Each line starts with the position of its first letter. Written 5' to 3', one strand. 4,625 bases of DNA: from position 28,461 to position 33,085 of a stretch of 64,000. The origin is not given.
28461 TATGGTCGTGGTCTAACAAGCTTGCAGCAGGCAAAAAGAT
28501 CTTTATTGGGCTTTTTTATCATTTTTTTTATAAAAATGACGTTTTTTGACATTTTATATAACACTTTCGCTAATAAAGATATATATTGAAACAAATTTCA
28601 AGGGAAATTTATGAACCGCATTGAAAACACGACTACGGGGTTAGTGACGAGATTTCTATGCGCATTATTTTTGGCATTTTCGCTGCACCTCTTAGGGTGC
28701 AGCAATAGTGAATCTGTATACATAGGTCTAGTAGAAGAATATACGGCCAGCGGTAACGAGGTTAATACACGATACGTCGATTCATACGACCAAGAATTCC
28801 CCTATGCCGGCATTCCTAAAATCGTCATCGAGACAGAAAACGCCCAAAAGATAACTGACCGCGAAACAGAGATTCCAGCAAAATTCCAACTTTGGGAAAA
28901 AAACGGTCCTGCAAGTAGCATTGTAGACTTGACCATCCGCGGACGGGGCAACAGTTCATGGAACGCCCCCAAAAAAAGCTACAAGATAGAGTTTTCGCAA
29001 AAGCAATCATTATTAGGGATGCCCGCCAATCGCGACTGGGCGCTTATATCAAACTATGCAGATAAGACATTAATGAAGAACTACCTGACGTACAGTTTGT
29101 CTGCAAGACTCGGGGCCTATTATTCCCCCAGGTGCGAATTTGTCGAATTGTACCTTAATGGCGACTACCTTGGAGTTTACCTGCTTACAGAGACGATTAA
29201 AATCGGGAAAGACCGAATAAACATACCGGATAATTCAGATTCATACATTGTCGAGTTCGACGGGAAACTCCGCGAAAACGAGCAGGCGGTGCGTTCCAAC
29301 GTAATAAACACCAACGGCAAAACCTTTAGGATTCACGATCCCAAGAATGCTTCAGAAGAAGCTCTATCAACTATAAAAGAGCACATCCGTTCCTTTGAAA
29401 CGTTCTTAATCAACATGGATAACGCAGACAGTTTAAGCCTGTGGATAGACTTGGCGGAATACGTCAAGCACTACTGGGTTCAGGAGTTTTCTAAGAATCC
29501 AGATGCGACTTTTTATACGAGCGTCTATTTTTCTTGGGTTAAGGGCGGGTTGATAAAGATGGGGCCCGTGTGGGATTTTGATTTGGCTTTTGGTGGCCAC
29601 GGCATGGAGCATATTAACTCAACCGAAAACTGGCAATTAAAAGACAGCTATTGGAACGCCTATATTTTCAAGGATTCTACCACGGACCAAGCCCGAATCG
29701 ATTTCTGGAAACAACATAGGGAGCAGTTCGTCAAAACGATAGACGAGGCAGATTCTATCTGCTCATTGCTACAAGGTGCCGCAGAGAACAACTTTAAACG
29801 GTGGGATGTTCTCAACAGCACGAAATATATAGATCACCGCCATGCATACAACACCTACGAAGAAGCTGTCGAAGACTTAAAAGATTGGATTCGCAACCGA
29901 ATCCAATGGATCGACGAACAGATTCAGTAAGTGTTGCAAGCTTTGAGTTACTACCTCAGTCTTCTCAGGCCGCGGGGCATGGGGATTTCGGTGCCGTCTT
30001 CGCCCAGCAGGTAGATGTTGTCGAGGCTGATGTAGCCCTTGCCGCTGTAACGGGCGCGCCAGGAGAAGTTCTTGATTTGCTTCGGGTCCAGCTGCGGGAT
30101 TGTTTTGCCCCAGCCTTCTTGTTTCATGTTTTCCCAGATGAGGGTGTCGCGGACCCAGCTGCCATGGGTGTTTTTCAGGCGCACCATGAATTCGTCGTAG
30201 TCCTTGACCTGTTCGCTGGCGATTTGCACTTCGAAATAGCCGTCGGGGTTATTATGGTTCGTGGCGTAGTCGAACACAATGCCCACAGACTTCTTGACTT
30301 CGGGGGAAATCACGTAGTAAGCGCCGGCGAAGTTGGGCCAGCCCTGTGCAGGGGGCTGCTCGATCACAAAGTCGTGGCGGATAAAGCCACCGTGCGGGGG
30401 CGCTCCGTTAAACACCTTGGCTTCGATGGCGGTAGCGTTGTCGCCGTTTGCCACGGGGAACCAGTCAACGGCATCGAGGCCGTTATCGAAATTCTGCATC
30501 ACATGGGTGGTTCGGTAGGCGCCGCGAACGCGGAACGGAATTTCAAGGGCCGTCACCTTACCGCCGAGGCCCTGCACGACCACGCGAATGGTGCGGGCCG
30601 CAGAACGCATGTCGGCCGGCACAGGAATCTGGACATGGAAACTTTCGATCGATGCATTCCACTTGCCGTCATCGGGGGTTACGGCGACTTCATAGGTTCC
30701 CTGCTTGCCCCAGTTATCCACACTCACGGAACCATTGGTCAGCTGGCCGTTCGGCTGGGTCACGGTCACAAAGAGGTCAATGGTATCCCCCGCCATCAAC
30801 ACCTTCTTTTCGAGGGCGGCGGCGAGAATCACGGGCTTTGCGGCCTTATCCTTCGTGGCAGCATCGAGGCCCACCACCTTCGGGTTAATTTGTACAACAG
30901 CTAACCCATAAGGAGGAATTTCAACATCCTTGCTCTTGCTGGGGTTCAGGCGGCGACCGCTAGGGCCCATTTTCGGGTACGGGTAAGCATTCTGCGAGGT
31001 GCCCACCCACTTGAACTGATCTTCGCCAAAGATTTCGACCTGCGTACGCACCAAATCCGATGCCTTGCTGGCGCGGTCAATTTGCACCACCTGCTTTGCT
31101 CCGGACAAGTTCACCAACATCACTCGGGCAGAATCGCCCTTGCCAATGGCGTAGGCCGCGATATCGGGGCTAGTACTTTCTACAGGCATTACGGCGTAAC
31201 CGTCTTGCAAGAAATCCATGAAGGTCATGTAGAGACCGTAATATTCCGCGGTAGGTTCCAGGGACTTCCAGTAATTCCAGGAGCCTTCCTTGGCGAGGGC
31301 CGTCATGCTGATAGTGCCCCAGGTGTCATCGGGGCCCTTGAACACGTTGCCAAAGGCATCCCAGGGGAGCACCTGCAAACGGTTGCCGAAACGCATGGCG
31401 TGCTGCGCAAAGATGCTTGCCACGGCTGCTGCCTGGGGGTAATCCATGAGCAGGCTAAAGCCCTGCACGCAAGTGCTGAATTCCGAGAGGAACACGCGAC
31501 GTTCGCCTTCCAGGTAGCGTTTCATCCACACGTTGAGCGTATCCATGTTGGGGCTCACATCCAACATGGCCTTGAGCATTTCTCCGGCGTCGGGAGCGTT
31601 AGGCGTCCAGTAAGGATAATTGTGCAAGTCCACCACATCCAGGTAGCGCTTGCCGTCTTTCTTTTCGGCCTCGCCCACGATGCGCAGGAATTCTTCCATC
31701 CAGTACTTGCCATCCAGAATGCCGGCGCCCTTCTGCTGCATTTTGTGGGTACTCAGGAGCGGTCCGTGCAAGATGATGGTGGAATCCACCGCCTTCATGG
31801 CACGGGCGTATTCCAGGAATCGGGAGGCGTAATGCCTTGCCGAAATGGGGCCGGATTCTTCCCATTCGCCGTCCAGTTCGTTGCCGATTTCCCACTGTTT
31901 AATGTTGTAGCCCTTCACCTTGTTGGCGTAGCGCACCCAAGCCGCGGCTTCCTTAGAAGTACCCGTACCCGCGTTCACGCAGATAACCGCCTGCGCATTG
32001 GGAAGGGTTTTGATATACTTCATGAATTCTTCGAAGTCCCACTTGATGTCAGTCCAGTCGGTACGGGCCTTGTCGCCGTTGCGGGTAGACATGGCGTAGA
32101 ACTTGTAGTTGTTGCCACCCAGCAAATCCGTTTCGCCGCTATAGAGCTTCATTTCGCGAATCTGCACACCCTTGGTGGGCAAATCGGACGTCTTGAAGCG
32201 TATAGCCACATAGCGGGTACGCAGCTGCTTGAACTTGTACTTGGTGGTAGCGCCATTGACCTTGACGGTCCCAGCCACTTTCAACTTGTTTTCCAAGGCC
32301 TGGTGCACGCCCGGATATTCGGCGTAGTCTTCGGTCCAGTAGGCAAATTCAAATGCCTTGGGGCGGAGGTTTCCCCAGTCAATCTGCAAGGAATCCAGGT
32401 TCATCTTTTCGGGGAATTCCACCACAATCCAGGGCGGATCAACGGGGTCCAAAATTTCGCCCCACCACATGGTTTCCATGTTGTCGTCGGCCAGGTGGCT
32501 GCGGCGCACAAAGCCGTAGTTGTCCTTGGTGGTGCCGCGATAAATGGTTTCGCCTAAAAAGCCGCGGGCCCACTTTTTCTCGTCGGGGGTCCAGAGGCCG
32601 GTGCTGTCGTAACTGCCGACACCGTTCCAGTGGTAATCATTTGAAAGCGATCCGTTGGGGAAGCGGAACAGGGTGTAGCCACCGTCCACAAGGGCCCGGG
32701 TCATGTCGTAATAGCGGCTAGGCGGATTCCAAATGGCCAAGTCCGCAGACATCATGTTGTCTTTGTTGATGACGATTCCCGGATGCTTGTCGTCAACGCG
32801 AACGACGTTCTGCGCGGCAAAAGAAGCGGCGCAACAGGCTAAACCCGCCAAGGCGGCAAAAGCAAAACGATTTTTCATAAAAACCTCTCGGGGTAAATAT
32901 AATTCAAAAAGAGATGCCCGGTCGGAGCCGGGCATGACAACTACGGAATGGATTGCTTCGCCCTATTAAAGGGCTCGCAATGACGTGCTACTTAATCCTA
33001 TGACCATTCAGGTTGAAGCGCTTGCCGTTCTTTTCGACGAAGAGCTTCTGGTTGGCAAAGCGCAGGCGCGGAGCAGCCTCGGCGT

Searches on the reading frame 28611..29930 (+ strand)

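Call 80: search_protein_families(library=pfam, proteins=[window:28611-29930:+], max_evalue=0.0001)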
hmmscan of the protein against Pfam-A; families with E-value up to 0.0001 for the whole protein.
window:28611-29930:+ (439 aa): 1 family
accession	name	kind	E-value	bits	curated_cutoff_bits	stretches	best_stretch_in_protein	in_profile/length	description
PF08757.17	CotH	-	3.7e-44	152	23.8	1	109-434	1-322/322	CotH kinase protein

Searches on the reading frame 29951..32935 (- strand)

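Call 80: search_protein_families(library=pfam, proteins=[window:29951-32935:-], max_evalue=0.0001)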
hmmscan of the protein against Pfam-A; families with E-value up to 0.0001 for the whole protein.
window:29951-32935:- (994 aa): 3 families
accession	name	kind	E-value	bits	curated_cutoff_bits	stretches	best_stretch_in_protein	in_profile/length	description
PF12891.13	Glyco_hydro_44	-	5.7e-08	33.4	25.1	1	343-441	115-221/223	Glycoside hydrolase family 44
PF00754.31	F5_F8_type_C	-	2e-06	28.4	28.2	1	144-255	13-120/127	F5/8 type C domain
PF22633.2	F5_F8_type_C_2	-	3.4e-05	24.8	27.8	0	149-245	3-91/91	NedA-like, galactose-binding domain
